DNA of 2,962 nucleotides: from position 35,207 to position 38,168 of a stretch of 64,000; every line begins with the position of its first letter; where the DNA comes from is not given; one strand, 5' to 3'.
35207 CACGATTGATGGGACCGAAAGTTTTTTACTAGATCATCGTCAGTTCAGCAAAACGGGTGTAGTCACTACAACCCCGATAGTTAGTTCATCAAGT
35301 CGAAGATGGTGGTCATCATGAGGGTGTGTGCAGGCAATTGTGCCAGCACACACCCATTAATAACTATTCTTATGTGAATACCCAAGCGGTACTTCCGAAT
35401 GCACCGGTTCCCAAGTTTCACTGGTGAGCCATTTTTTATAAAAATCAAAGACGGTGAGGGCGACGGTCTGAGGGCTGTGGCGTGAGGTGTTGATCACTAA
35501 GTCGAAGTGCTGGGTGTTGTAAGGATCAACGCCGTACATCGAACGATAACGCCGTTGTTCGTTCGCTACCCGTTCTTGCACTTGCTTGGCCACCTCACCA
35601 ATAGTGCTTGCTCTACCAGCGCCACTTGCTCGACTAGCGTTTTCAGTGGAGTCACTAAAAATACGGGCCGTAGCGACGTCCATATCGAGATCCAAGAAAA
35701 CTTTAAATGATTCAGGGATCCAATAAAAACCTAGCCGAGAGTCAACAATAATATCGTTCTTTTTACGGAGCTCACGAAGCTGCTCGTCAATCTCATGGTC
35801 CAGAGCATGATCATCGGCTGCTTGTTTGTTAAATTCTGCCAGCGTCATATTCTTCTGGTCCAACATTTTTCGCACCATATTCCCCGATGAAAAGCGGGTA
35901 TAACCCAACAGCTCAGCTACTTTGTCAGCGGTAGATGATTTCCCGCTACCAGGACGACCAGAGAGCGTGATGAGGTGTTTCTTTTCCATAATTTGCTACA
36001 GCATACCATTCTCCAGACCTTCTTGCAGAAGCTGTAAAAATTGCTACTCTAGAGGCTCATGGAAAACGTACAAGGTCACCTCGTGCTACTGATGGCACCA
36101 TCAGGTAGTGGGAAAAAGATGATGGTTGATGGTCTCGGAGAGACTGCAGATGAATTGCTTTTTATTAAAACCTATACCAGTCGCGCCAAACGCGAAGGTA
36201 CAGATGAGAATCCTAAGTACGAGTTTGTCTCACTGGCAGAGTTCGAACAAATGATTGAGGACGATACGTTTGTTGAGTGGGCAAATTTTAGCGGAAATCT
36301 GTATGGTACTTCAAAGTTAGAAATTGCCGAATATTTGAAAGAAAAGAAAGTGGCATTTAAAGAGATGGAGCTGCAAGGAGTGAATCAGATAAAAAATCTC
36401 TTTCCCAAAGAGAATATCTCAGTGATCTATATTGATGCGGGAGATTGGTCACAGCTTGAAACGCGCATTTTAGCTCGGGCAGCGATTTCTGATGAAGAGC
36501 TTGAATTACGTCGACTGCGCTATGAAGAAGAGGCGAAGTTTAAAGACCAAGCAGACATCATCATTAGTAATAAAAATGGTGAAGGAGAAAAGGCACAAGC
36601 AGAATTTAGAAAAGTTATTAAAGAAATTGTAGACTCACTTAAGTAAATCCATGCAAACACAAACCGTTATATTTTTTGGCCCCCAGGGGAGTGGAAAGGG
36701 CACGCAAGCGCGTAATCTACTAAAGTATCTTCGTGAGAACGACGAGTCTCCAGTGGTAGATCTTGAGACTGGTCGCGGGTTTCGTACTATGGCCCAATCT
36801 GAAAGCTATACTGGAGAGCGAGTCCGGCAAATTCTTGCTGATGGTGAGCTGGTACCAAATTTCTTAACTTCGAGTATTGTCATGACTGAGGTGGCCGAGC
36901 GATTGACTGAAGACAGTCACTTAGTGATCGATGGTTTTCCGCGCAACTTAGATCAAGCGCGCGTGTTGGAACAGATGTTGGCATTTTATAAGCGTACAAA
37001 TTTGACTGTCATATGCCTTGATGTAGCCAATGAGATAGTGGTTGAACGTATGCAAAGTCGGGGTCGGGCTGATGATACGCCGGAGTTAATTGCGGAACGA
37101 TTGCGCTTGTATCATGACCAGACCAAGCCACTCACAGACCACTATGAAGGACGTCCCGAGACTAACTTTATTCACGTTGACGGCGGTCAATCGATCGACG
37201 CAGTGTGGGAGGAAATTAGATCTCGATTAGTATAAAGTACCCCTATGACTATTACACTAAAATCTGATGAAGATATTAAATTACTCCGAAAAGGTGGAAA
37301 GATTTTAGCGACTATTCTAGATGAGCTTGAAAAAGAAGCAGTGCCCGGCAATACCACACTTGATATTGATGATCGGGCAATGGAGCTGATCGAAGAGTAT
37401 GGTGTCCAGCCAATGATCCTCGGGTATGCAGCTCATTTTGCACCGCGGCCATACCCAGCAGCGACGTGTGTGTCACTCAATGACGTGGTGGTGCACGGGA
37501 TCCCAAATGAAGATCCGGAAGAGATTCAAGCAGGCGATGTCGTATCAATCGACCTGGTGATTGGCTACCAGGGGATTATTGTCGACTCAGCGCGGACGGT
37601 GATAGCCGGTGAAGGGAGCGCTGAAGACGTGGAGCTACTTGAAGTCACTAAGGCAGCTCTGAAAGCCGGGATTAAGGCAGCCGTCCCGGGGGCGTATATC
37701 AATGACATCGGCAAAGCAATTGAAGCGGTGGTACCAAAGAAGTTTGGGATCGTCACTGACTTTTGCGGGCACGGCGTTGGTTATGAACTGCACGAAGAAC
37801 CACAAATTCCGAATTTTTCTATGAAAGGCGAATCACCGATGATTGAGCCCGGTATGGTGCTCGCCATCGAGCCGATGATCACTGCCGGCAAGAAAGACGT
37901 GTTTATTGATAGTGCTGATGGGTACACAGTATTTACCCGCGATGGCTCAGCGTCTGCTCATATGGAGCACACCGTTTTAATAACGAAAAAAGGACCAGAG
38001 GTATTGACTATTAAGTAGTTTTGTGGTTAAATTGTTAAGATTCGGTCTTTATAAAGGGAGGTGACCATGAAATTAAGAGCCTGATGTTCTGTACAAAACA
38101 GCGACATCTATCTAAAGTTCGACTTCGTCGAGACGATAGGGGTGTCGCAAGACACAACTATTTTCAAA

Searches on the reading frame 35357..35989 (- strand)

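Call 34: search_protein_families(library=pfam, proteins=[window:35357-35989:-], max_evalue=0.01)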
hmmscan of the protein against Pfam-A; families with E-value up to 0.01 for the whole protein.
window:35357-35989:- (210 aa): 13 families
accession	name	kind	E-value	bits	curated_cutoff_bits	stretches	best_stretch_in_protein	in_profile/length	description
PF13189.12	Cytidylate_kin2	-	7.6e-17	62.5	28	1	7-170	2-176/176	Cytidylate kinase-like family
PF13207.12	AAA_17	-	4.7e-12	46.8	27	1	11-99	2-93/136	AAA domain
PF13238.12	AAA_18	-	1.7e-09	38.7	29.4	1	7-114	1-112/128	AAA domain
PF02224.24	Cytidylate_kin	-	3.2e-07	30.7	26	1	7-42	1-36/211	Cytidylate kinase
PF13671.12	AAA_33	-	9.8e-07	29.6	27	1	6-147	1-138/143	AAA domain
PF00406.28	ADK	-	9.1e-05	23.1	26.8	1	9-48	1-40/151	Adenylate kinase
PF08433.16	KTI12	-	0.00029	20.9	22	1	6-84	3-78/271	Chromatin associated protein KTI12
PF06414.18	Zeta_toxin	-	0.00089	19.2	22.3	1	2-55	14-63/199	Zeta toxin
PF00004.35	AAA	-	0.0018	19.1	21.2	1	8-58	2-54/131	ATPase family associated with various cellular activities (AAA)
PF20720.3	nSTAND3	-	0.0037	17.4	27.2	1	2-25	15-38/155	Novel STAND NTPase 3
PF13191.12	AAA_16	-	0.0056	17.6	32.6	0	5-75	25-95/167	AAA ATPase domain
PF13401.12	AAA_22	-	0.0057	17.4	27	0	3-67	4-58/130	AAA domain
PF13521.12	AAA_28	-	0.0063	17.2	27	0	7-83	2-80/164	AAA domain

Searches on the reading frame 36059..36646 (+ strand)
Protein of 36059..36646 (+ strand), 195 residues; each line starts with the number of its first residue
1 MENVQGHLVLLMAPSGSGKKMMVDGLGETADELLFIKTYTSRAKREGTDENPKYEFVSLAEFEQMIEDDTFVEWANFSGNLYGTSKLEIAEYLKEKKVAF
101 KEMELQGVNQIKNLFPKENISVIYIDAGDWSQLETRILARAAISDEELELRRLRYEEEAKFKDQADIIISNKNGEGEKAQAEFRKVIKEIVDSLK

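Call 34: search_protein_families(library=pfam, proteins=[window:36059-36646:+], max_evalue=0.01)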
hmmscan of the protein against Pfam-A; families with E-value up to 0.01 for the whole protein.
window:36059-36646:+ (195 aa): 1 family
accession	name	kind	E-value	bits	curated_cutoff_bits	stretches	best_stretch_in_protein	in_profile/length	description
PF00625.27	Guanylate_kin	-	1.8e-23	83.6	25.2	1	7-173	3-167/182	Guanylate kinase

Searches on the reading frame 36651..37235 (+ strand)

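Call 34: search_protein_families(library=pfam, proteins=[window:36651-37235:+], max_evalue=0.01)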
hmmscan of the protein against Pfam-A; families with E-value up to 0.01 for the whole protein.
window:36651-37235:+ (194 aa): 9 families
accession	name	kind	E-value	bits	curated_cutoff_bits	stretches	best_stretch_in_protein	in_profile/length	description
PF00406.28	ADK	-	7e-33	114.3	26.8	1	9-167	2-148/151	Adenylate kinase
PF13207.12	AAA_17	-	1.5e-16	61.4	27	1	9-147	1-135/136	AAA domain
PF13238.12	AAA_18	-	1.1e-06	29.6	29.4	1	6-141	1-115/128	AAA domain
PF13671.12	AAA_33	-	1.5e-05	25.7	27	1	6-159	2-141/143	AAA domain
PF02223.23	Thymidylate_kin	-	4.2e-05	23.8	27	1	10-189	3-185/185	Thymidylate kinase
PF13578.12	Methyltransf_24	-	0.00044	21.5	26.3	0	13-108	4-89/105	Methyltransferase domain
PF13401.12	AAA_22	-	0.00045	21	27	1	4-121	6-119/130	AAA domain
PF20720.3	nSTAND3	-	0.0075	16.4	27.2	0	2-39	16-52/155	Novel STAND NTPase 3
PF00004.35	AAA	-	0.009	16.9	21.2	0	6-128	1-110/131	ATPase family associated with various cellular activities (AAA)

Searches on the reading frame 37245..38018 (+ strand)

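Call 34: search_protein_families(library=pfam, proteins=[window:37245-38018:+], max_evalue=0.01)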
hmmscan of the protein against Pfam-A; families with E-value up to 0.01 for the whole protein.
window:37245-38018:+ (257 aa): 1 family
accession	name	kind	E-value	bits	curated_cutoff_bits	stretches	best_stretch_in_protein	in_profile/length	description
PF00557.29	Peptidase_M24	-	6.1e-43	147.5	23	1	13-248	2-208/208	Metallopeptidase family M24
